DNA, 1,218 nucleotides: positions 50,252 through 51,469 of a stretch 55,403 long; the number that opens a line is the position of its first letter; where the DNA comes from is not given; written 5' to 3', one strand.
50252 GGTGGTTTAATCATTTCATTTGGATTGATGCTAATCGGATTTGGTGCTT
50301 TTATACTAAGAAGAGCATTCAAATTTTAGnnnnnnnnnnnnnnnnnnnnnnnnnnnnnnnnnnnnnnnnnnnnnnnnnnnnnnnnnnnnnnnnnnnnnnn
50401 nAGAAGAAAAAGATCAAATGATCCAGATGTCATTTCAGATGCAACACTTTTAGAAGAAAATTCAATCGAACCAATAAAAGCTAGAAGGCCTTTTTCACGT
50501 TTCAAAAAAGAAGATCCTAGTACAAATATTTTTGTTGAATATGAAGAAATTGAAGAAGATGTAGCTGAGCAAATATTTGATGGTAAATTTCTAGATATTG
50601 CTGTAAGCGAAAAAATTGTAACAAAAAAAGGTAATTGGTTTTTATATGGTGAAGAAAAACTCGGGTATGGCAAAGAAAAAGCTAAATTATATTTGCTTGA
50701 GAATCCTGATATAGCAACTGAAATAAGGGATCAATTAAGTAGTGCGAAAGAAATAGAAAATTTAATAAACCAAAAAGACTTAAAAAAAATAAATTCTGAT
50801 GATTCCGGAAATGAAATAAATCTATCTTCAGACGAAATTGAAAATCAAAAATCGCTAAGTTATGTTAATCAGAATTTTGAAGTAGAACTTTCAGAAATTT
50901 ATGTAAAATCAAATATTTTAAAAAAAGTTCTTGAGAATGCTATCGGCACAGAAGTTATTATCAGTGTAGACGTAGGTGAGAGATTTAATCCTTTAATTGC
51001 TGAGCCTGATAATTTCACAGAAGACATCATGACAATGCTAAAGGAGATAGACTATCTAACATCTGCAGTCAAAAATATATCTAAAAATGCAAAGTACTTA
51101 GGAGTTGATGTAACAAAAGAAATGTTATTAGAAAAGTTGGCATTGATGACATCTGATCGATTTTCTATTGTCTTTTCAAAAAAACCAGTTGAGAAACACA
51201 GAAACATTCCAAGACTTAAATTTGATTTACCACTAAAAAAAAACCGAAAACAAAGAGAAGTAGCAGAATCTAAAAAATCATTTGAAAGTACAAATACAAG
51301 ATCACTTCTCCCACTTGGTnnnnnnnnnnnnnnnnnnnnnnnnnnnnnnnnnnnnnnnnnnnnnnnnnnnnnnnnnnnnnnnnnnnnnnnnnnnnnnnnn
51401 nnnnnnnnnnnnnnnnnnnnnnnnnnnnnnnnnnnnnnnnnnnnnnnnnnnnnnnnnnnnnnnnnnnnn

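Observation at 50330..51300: Sortase with a ~320-aa cytoplasmic extension containing a RecA C-terminal-domain-like segment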

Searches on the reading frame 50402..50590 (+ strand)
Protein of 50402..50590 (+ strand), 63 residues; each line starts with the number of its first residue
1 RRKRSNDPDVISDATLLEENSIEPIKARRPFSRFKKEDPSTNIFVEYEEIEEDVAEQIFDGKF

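Call 43: search_protein_families(library=pfam, proteins=[window:50402-50590:+], max_evalue=10)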
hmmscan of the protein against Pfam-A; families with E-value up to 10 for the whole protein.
window:50402-50590:+ (63 aa): 0 families

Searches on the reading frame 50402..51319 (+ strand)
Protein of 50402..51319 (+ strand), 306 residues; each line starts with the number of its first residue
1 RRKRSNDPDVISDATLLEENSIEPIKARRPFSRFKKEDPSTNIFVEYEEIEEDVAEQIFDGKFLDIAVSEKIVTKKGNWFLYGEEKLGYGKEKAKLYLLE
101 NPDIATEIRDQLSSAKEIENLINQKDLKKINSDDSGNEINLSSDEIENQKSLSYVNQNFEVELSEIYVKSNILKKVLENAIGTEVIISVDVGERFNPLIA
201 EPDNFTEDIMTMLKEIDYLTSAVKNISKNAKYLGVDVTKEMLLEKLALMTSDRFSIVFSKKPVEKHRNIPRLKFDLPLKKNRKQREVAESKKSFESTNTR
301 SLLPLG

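Call 18: search_protein_representatives(protein=window:50402-51319:+)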
Query: 306 residues. Proteins with E-value up to 0.001 (for the whole library): 1424; up to 1e-10: 13; up to 1e-30: 6. The best 150 are listed.
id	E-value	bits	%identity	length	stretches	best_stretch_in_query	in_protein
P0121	1.6e-145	500.2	76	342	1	1-306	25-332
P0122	4.2e-85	302.0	53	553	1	1-292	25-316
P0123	6.5e-58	212.9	97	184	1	90-202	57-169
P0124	4.6e-54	200.2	45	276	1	1-231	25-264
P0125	1.7e-49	185.2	95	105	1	210-306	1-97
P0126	3.0e-32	128.7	59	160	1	1-110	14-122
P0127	3.9e-21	92.2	54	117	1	36-119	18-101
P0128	1.9e-19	86.6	52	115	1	10-93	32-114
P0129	1.9e-15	73.6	52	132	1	160-226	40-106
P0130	1.3e-14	70.8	45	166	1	203-275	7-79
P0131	1.7e-14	70.4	37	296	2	60-113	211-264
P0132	4.9e-14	68.9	37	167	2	59-113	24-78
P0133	1.2e-11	61.0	52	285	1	59-119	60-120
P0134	1.2e-10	57.8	61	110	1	1-54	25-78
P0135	1.9e-10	57.1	41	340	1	58-123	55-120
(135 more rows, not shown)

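Call 22: find_homologous_proteins(query=P0122, max_evalue=1e-20)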
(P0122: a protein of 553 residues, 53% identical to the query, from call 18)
Query P0122 (553 aa): 717 proteins with E <= 1e-20 among 8000 candidates; the best 120 are listed.
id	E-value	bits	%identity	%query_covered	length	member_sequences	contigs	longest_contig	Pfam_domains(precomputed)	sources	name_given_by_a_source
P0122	0.0e+0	1200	100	100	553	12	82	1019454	PF04203.19,PF21096.3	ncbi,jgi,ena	-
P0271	0.0e+0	1059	88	100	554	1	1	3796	PF04203.19,PF21096.3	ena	-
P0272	0.0e+0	1031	85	100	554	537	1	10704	PF04203.19,PF21096.3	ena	-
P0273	0.0e+0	1024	85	100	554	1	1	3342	PF04203.19,PF21096.3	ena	-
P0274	0.0e+0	1017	84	100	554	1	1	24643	PF04203.19,PF21096.3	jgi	jgi:LPXTG-site transpeptidase (sortase) family protein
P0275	0.0e+0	1016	84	100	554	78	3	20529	PF04203.19,PF21096.3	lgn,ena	-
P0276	4.7e-288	974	86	95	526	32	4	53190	PF04203.19,PF21096.3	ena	-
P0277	6.5e-288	974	86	95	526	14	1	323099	PF04203.19,PF21096.3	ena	-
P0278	3.4e-250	850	70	97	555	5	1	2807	PF04203.19,PF21096.3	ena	-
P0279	5.4e-249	846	70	100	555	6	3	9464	PF04203.19,PF21096.3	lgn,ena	-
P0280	1.2e-247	841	68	97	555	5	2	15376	PF04203.19,PF21096.3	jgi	jgi:LPXTG-site transpeptidase (sortase) family protein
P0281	2.6e-247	840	69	100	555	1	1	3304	PF04203.19,PF21096.3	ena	-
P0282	3.7e-247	839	69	100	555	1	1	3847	PF04203.19,PF21096.3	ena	-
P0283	3.8e-247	839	69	100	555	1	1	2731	PF04203.19,PF21096.3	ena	-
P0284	5.3e-247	839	69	100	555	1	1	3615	PF04203.19,PF21096.3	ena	-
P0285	8.4e-247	838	69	100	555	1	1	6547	PF04203.19,PF21096.3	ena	-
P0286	8.7e-247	838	70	100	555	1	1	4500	PF04203.19,PF21096.3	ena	-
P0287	8.8e-247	838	69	100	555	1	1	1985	PF04203.19,PF21096.3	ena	-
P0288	2.1e-246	837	69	100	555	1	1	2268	PF04203.19,PF21096.3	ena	-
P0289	2.9e-246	837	69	100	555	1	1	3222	PF04203.19,PF21096.3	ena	-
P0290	3.5e-246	836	69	100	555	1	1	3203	PF04203.19,PF21096.3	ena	-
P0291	4.2e-246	836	69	100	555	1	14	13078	PF04203.19,PF21096.3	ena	-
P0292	4.6e-246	836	69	100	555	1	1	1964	PF04203.19,PF21096.3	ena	-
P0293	4.7e-246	836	69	100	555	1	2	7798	PF04203.19,PF21096.3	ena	-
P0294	5.8e-246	836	68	100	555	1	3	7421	PF04203.19,PF21096.3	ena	-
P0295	5.8e-246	836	69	100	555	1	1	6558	PF04203.19,PF21096.3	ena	-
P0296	5.8e-246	836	69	100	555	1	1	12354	PF04203.19,PF21096.3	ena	-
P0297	9.8e-246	835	68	100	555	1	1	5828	PF04203.19,PF21096.3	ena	-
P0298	1.1e-245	835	68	100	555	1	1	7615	PF04203.19,PF21096.3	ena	-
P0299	1.2e-245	835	69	100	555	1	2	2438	PF04203.19,PF21096.3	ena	-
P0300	2.1e-245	834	69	100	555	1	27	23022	PF04203.19,PF21096.3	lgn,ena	-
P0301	3.3e-245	833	68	100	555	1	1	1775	PF04203.19,PF21096.3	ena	-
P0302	5.3e-245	832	68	100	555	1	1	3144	PF04203.19,PF21096.3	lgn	-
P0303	5.5e-245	832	68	100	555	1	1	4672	PF04203.19,PF21096.3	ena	-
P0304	5.9e-245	832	69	100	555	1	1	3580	PF04203.19,PF21096.3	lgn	-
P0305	6.7e-245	832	68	100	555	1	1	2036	PF04203.19,PF21096.3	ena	-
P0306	9.3e-245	832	69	100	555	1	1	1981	PF04203.19,PF21096.3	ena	-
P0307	9.5e-245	832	68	97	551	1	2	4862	PF04203.19,PF21096.3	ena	-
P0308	1.3e-244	831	68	100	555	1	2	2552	PF04203.19,PF21096.3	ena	-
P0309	1.5e-244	831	68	100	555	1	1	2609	PF04203.19,PF21096.3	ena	-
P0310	1.9e-244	831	68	100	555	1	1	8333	PF04203.19,PF21096.3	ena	-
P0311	2.3e-244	830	68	100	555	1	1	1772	PF04203.19,PF21096.3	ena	-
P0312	2.6e-244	830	68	100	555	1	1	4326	PF04203.19,PF21096.3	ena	-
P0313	2.9e-244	830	68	100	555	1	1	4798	PF04203.19,PF21096.3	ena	-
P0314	3.2e-244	830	68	100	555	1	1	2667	PF04203.19,PF21096.3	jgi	-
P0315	3.6e-244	830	68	100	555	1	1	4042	PF04203.19,PF21096.3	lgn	-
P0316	3.7e-244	830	68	100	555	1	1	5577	PF04203.19,PF21096.3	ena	-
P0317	3.8e-244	830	68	97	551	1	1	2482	PF04203.19,PF21096.3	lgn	-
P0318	3.8e-244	830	68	100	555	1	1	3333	PF04203.19,PF21096.3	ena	-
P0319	3.8e-244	830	68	100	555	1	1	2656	PF04203.19,PF21096.3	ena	-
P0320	4.2e-244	829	68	97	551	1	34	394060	PF04203.19,PF21096.3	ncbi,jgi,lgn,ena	-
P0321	4.7e-244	829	68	97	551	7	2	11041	PF04203.19,PF21096.3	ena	-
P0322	4.7e-244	829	68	97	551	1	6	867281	PF04203.19,PF21096.3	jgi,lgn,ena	jgi:LPXTG-site transpeptidase (sortase) family protein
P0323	4.9e-244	829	68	97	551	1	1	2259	PF04203.19,PF21096.3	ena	-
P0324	5.2e-244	829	68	100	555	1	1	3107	PF04203.19,PF21096.3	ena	-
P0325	5.7e-244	829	68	97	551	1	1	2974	PF04203.19,PF21096.3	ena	-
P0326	6.1e-244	829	68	100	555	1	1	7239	PF04203.19,PF21096.3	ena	-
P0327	6.4e-244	829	68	100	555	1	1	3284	PF04203.19,PF21096.3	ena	-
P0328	7.0e-244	829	68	100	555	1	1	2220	PF04203.19,PF21096.3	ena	-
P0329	7.0e-244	829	68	97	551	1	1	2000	PF04203.19,PF21096.3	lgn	-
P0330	8.0e-244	828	68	100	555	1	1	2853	PF04203.19,PF21096.3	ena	-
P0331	8.7e-244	828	68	100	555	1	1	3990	PF04203.19,PF21096.3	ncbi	-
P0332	8.9e-244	828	68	100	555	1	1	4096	PF04203.19,PF21096.3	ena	-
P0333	9.3e-244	828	68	100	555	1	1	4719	PF04203.19,PF21096.3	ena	-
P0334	1.1e-243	828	68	97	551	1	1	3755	PF04203.19,PF21096.3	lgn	-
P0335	1.1e-243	828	68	100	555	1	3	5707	PF04203.19,PF21096.3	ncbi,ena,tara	tara:strand:- start:1737 stop:3404 length:1668 start_codon:yes stop_codon:yes gene_type:complete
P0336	1.2e-243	828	68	100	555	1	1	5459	PF04203.19,PF21096.3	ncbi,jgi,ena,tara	tara:strand:- start:1737 stop:3404 length:1668 start_codon:yes stop_codon:yes gene_type:complete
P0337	1.2e-243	828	68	100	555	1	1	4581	PF04203.19,PF21096.3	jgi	-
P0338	1.2e-243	828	68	100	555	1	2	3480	PF04203.19,PF21096.3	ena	-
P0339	1.3e-243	828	68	100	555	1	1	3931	PF04203.19,PF21096.3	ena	-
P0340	1.3e-243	828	68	100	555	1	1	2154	PF04203.19,PF21096.3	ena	-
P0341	1.4e-243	828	68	100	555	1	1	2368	PF04203.19,PF21096.3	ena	-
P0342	1.4e-243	828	68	100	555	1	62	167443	PF04203.19,PF21096.3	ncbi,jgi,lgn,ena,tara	tara:strand:+ start:1356 stop:3023 length:1668 start_codon:yes stop_codon:yes gene_type:complete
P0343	1.5e-243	828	68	100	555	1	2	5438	PF04203.19,PF21096.3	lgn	-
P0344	1.6e-243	827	68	100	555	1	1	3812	PF04203.19,PF21096.3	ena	-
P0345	1.6e-243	827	68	100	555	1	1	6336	PF04203.19,PF21096.3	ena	-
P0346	1.7e-243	827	68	100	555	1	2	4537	PF04203.19,PF21096.3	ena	-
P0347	1.7e-243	827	68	100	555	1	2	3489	PF04203.19,PF21096.3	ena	-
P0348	1.8e-243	827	68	100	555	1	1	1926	PF04203.19,PF21096.3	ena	-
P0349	1.8e-243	827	68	100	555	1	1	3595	PF04203.19,PF21096.3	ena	-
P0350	1.9e-243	827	68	100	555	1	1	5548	PF04203.19,PF21096.3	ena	-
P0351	1.9e-243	827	68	100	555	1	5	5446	PF04203.19,PF21096.3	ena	-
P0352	1.9e-243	827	68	100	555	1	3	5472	PF04203.19,PF21096.3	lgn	-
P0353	2.0e-243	827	68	100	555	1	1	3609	PF04203.19,PF21096.3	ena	-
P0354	2.1e-243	827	68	100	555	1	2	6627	PF04203.19,PF21096.3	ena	-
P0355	2.3e-243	827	68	100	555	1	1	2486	PF04203.19,PF21096.3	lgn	-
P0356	2.3e-243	827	68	100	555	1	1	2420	PF04203.19,PF21096.3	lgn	-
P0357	2.5e-243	827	68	100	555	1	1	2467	PF04203.19,PF21096.3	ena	-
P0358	2.5e-243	827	68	97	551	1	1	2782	PF04203.19,PF21096.3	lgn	-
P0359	2.6e-243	827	68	100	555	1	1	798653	PF04203.19,PF21096.3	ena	-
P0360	2.7e-243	827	68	100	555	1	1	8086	PF04203.19,PF21096.3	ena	-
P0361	2.9e-243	827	68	100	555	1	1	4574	PF04203.19,PF21096.3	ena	-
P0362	3.6e-243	826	68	100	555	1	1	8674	PF04203.19,PF21096.3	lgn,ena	-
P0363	3.6e-243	826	68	100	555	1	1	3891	PF04203.19,PF21096.3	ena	-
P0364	3.6e-243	826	68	100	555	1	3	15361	PF04203.19,PF21096.3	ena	-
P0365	3.7e-243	826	68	100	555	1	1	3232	PF04203.19,PF21096.3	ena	-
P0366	3.8e-243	826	68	100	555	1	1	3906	PF04203.19,PF21096.3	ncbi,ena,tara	tara:strand:+ start:381 stop:2048 length:1668 start_codon:yes stop_codon:yes gene_type:complete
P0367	3.8e-243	826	68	97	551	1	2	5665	PF04203.19,PF21096.3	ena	-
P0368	3.9e-243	826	68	100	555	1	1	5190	PF04203.19,PF21096.3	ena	-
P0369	4.4e-243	826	68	100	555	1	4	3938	PF04203.19,PF21096.3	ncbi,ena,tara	tara:strand:+ start:238 stop:1905 length:1668 start_codon:yes stop_codon:yes gene_type:complete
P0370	4.5e-243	826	68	100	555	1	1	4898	PF04203.19,PF21096.3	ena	-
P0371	4.6e-243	826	68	100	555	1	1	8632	PF04203.19,PF21096.3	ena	-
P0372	4.7e-243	826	68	100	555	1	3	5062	PF04203.19,PF21096.3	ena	-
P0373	4.9e-243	826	68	100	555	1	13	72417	PF04203.19,PF21096.3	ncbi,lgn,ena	-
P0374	5.0e-243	826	68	100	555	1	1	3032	PF04203.19,PF21096.3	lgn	-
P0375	5.0e-243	826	68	100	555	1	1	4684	PF04203.19,PF21096.3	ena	-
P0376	5.2e-243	826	68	100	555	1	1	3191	PF04203.19,PF21096.3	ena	-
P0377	5.5e-243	826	68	100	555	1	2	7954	PF04203.19,PF21096.3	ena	-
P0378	5.5e-243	826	68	100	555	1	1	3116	PF04203.19,PF21096.3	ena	-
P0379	5.5e-243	826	68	100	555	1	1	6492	PF04203.19,PF21096.3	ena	-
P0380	5.5e-243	826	68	100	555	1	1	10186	PF04203.19,PF21096.3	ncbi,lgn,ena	-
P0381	5.8e-243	826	68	100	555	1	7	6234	PF04203.19,PF21096.3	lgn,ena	-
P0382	5.9e-243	826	68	100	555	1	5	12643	PF04203.19,PF21096.3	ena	-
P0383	6.0e-243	826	68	100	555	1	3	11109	PF04203.19,PF21096.3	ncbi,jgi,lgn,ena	-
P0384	6.2e-243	826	68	100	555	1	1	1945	PF04203.19,PF21096.3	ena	-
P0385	6.4e-243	826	68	100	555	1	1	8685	PF04203.19,PF21096.3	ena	-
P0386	6.4e-243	825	68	100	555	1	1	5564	PF04203.19,PF21096.3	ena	-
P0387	6.5e-243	825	68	100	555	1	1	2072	PF04203.19,PF21096.3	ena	-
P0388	6.7e-243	825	68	100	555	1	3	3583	PF04203.19,PF21096.3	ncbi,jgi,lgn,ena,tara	tara:strand:- start:188 stop:1855 length:1668 start_codon:yes stop_codon:yes gene_type:complete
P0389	6.8e-243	825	68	100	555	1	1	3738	PF04203.19,PF21096.3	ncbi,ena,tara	tara:strand:- start:310 stop:1977 length:1668 start_codon:yes stop_codon:yes gene_type:complete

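Call 52: find_homologous_proteins(query=P0124, max_evalue=1e-10)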
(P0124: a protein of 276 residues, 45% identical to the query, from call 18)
Query P0124 (276 aa): 34 proteins with E <= 1e-10 among 1149 candidates.
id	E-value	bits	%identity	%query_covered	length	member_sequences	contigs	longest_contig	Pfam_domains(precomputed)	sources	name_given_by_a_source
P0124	6.2e-174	595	100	100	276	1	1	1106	PF21096.3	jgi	jgi:hypothetical protein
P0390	4.0e-110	386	93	70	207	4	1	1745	PF21096.3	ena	-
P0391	5.8e-80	287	54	95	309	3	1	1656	PF21096.3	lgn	-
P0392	8.9e-78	280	53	89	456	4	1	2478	PF21096.3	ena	-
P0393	8.3e-74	267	54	96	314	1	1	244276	PF21096.3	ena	-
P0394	3.1e-73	265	53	91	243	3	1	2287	PF21096.3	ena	-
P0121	2.2e-71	259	50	96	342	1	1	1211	PF21096.3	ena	-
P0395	5.1e-71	257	50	96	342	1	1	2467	PF21096.3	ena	-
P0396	5.7e-71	257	50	96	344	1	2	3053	PF21096.3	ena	-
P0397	1.1e-70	256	49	96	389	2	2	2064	PF21096.3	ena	-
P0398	2.4e-70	255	50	96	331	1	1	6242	PF21096.3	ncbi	-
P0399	1.4e-69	253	49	96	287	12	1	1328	PF21096.3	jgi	-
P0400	1.2e-68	250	50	96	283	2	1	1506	PF21096.3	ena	-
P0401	1.9e-68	249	50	97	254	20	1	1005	PF21096.3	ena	-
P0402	6.1e-68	247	50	93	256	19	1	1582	PF21096.3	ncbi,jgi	-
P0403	9.6e-67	243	45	90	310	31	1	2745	PF21096.3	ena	-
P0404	4.1e-66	241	45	90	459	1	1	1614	PF21096.3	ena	-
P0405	2.0e-64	236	53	88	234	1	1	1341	PF21096.3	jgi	jgi:hypothetical protein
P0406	7.6e-61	224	50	86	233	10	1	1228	PF21096.3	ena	-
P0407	9.0e-53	198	56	66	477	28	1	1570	PF04203.19,PF21096.3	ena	-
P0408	1.6e-50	190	47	78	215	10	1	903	PF21096.3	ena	-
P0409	8.5e-45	172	48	69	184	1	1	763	PF21096.3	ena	-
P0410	1.6e-41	161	46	66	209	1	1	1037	PF21096.3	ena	-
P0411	2.5e-37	147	49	55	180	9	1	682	PF21096.3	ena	-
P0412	1.4e-36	145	49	55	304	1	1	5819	PF00486.35,PF21096.3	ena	-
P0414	2.3e-33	134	50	50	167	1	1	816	PF21096.3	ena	-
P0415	3.7e-33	133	52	56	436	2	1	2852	PF04203.19,PF21096.3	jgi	jgi:LPXTG-site transpeptidase (sortase) family protein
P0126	1.3e-31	128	52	46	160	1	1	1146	PF21096.3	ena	-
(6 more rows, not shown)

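Call 62: find_related_loci(query=P0415, collection=metagenome_contigs, flank=6000)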
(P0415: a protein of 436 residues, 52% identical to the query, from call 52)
Query P0415 (436 aa) in metagenome_contigs; peptide patterns used: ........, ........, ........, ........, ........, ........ (x = any residue, [..] = any of these).
214 stretches matched a pattern; 33 encode a relative of the query (tblastn E <= 1e-3); 31 distinct loci.
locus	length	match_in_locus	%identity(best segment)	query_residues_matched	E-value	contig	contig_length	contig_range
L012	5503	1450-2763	97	1-436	0e+0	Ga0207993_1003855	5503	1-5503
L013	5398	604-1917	97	1-436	0e+0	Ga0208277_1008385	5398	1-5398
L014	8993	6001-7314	97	1-436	0e+0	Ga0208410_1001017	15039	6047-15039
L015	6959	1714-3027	96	1-436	0e+0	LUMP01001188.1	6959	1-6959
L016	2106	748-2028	94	1-436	0e+0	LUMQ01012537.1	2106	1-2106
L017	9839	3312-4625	95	1-436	0e+0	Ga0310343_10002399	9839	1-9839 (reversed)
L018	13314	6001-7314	94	1-436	0e+0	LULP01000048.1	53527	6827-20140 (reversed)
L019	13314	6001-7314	93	1-436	0e+0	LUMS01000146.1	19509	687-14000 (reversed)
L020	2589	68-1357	91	1-433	0e+0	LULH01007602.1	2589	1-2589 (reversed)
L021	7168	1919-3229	80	1-436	0e+0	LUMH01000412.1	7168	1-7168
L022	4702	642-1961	78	1-436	0e+0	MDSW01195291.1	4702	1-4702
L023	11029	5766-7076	81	1-436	0e+0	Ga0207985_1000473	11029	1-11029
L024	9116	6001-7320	78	1-436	0e+0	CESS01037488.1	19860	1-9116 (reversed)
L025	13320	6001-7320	78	1-436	0e+0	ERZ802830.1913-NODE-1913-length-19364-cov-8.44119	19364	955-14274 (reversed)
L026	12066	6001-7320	78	1-436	0e+0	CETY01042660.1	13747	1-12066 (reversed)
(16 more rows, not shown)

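Call 65: search_protein_families(library=pfam, proteins=[L018:5686-7314:+, L025:5686-7320:+], max_evalue=0.001)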
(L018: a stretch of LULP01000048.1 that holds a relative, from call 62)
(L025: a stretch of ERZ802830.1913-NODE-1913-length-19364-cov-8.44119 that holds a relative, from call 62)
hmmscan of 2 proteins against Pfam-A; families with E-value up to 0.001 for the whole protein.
L018:5686-7314:+ (543 aa): 2 families
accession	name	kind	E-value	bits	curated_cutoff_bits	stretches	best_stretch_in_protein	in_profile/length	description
PF04203.18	Sortase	-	9.4e-31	106.6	26.6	1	423-536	8-124/125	Sortase domain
PF21096.2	RecA_C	-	2.5e-16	60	27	1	86-140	1-55/57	RecA C-terminal domain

L025:5686-7320:+ (545 aa): 2 families
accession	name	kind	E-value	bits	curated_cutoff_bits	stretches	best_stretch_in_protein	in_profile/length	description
PF04203.18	Sortase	-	5e-30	104.3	26.6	1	425-536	8-122/125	Sortase domain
PF21096.2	RecA_C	-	2.5e-15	56.8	27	1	86-137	1-52/57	RecA C-terminal domain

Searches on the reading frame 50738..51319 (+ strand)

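Call 43: search_protein_families(library=pfam, proteins=[window:50738-51319:+], max_evalue=10)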
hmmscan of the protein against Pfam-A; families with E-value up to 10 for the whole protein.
window:50738-51319:+ (194 aa): 1 family
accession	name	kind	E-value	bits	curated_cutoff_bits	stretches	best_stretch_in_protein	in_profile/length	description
PF00294.29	PfkB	-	0.077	12.7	25.8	1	23-108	101-188/302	pfkB family carbohydrate kinase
